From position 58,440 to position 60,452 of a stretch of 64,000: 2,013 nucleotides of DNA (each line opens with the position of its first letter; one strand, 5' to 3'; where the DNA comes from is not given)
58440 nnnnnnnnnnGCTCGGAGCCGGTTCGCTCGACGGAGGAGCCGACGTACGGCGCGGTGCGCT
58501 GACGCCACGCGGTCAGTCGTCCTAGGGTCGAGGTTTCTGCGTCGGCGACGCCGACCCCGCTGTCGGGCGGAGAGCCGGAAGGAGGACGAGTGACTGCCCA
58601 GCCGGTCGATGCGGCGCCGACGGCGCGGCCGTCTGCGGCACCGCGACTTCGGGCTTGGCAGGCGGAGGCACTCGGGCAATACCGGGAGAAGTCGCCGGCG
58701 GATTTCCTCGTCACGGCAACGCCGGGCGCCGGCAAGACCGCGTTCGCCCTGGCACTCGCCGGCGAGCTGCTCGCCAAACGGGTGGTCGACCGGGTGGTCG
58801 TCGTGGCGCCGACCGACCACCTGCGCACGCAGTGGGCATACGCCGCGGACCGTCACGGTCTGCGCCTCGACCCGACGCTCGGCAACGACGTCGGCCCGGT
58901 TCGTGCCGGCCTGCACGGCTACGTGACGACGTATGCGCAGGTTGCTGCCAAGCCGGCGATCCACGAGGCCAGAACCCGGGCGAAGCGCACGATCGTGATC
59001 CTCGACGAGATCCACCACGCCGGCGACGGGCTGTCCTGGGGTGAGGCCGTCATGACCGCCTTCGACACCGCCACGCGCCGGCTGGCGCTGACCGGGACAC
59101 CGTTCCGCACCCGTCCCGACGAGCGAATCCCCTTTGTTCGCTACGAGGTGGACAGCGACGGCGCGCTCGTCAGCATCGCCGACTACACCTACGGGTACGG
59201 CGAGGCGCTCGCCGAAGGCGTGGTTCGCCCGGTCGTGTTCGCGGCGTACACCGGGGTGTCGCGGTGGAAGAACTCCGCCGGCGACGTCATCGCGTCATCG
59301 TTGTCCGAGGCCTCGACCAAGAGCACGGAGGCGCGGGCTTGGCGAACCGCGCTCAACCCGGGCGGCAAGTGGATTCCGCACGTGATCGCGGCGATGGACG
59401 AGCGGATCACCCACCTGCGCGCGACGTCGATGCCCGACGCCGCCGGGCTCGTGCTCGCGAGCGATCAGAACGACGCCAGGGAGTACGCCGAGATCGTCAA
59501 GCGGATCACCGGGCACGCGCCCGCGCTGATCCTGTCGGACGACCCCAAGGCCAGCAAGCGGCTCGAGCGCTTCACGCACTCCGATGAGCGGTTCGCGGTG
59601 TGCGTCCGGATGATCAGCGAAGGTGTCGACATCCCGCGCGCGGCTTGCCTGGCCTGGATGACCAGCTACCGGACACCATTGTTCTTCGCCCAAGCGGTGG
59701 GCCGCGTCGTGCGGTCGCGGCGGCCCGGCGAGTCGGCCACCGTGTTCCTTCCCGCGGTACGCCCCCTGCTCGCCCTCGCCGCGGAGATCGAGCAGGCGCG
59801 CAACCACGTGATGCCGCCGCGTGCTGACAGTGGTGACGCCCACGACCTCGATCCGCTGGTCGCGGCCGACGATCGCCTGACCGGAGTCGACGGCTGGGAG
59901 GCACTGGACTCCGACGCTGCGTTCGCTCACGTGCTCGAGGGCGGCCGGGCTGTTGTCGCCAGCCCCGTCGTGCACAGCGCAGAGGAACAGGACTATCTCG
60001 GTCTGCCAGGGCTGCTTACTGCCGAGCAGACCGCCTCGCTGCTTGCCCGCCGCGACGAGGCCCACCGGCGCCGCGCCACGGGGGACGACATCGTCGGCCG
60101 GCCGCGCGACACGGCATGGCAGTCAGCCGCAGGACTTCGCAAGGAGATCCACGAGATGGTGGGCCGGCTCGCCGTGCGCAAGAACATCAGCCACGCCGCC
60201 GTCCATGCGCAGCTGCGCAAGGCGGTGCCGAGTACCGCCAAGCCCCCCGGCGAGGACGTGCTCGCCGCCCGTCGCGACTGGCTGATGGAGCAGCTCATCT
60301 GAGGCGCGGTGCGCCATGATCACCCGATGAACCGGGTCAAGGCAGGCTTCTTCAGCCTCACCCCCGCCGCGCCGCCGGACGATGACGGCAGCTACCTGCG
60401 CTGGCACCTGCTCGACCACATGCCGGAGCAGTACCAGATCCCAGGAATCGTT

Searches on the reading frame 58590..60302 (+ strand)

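Call 6: search_protein_families(library=pfam, proteins=[window:58590-60302:+], max_evalue=0.01)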
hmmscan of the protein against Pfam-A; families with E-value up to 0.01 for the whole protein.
window:58590-60302:+ (570 aa): 10 families
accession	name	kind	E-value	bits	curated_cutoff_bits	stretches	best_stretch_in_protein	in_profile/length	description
PF04851.21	ResIII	-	2.3e-15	57.3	22.5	1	19-173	3-164/164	Type III restriction enzyme, res subunit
PF00270.35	DEAD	-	2.1e-07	31.3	26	1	24-172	4-161/167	DEAD/DEAH box helicase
PF18766.7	SWI2_SNF2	-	1.4e-06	28.5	26.7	1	40-229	22-202/221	SWI2/SNF2 ATPase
PF00271.37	Helicase_C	-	7.2e-05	23.4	23.5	1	322-376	55-109/110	Helicase conserved C-terminal domain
PF00176.29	SNF2-rel_dom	-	0.00068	19.3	24.9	1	45-177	26-169/290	SNF2-related domain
PF13245.12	AAA_19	-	0.0013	19.3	25.1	1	39-105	14-65/134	AAA domain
PF13604.12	AAA_30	-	0.0024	18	27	1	20-146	2-102/191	AAA domain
PF00004.35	AAA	-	0.0065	17.4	21.2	0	40-145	2-70/131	ATPase family associated with various cellular activities (AAA)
PF06414.18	Zeta_toxin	-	0.0078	16.1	22.3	0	32-82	12-58/199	Zeta toxin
PF13401.12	AAA_22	-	0.008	16.9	27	0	40-149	9-99/130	AAA domain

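Call 8: search_protein_families(library=ncbifam, proteins=[window:58590-60302:+], max_evalue=0.01)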
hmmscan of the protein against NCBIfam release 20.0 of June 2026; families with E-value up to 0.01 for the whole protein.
window:58590-60302:+ (570 aa): 6 families
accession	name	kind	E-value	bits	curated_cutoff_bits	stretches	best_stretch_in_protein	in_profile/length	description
TIGR04095.1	dnd_restrict_1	equivalog_domain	5.9e-17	61.8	600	2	19-174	8-171/451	DNA phosphorothioation system restriction enzyme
NF046051.1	restrict_EcoAI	equivalog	0.00011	20.7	550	0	40-176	182-318/768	EcoAI/FtnUII family type I restriction enzme subunit R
NF053632.1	heli_RadD_YejH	equivalog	0.0021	16.4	720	1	23-377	6-343/573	DNA repair helicase RadD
NF007248.0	PRK09694.1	equivalog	0.0052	14.8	569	0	40-76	305-341/878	CRISPR-associated helicase/endonuclease Cas3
TIGR01587.1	cas3_core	equivalog_domain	0.0054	15.9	102.45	0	39-76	2-39/358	CRISPR-associated helicase Cas3'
NF008521.0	PRK11448.1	equivalog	0.0097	13.9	729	0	315-375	738-799/1123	type I restriction-modification system endonuclease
